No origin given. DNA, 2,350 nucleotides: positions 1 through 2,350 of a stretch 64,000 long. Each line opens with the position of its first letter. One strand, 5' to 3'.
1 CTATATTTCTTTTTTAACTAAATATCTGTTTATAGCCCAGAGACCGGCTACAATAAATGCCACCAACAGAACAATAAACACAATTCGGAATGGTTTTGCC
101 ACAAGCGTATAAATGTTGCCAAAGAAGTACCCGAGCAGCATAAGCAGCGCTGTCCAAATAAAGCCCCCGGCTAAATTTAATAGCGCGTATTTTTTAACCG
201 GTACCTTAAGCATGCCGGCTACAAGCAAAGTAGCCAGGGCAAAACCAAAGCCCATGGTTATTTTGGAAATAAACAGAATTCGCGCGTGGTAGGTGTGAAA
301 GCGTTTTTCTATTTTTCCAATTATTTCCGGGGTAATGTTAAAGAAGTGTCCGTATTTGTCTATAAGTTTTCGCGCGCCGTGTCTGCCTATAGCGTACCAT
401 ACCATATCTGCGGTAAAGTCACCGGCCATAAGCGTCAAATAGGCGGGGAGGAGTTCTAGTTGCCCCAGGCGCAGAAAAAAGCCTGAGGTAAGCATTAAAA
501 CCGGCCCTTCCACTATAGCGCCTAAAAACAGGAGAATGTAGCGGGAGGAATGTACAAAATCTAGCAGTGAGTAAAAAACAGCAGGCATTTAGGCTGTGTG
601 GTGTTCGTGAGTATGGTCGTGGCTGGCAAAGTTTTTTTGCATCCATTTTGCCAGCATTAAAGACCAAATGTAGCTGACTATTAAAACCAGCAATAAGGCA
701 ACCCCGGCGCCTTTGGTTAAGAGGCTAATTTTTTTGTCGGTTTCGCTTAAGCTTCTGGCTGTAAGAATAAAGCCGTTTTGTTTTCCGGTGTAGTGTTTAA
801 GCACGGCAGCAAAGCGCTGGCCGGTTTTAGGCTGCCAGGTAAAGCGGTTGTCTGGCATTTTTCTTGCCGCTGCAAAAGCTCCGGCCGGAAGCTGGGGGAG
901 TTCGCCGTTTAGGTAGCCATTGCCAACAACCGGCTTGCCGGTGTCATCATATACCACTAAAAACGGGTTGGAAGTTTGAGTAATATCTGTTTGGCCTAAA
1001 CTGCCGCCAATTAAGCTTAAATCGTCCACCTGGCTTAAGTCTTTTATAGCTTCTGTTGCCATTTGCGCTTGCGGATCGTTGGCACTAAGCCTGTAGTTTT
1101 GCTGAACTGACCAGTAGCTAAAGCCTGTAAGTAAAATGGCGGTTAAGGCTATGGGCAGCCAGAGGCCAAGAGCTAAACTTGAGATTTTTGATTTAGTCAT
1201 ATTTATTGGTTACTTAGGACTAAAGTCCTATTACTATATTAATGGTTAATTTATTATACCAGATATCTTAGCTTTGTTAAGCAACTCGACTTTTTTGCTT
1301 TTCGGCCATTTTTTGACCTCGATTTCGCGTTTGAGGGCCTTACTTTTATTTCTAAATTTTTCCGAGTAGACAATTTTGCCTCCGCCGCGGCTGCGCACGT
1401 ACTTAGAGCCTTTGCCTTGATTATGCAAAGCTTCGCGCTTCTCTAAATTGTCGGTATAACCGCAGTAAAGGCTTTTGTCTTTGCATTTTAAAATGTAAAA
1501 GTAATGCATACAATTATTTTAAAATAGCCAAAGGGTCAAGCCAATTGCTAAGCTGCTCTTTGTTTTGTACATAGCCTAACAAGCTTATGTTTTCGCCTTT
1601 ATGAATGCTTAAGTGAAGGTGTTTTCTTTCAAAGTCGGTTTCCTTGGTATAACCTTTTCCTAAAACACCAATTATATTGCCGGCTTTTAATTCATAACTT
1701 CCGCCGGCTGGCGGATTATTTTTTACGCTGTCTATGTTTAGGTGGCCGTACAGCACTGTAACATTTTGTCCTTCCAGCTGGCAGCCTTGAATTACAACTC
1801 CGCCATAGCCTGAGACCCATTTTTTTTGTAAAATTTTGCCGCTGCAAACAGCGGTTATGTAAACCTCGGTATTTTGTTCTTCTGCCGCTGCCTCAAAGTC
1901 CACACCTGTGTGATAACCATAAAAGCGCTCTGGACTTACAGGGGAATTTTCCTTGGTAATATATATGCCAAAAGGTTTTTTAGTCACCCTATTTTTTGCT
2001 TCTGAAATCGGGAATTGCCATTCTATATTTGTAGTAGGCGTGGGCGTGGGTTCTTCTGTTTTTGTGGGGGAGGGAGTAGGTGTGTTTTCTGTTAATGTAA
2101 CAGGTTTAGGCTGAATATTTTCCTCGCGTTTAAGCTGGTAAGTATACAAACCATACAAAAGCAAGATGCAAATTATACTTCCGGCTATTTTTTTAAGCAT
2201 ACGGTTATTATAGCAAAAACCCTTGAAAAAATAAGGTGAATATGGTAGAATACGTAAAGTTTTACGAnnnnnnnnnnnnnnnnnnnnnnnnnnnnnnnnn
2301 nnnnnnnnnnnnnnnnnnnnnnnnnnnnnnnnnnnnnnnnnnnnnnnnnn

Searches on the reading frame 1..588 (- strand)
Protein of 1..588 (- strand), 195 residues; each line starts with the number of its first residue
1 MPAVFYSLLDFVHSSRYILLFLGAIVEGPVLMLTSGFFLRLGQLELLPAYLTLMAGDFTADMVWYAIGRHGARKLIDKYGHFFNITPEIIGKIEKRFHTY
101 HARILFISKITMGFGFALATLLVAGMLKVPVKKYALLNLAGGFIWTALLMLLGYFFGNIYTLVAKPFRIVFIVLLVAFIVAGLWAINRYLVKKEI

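Call 67: search_protein_families(library=pfam, proteins=[window:1-588:-])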
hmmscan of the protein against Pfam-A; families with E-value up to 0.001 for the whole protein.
window:1-588:- (195 aa): 1 family
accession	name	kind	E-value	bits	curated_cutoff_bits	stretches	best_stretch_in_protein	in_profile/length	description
PF09335.16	VTT_dom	-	1.1e-10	42.4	33.9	1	30-154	5-122/123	VTT domain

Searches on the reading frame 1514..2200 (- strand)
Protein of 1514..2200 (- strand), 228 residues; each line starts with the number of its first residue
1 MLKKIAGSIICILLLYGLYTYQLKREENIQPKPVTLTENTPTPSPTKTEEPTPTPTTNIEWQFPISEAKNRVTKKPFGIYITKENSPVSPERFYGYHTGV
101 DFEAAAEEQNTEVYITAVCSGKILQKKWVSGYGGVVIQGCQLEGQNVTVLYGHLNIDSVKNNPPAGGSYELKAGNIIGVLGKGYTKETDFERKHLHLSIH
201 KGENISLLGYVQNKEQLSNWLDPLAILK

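Call 67: search_protein_families(library=pfam, proteins=[window:1514-2200:-])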
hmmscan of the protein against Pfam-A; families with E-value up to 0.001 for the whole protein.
window:1514-2200:- (228 aa): 1 family
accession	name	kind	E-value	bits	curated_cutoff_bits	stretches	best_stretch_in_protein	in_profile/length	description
PF01551.29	Peptidase_M23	-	3.8e-10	40.3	28.7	1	96-203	2-91/96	Peptidase family M23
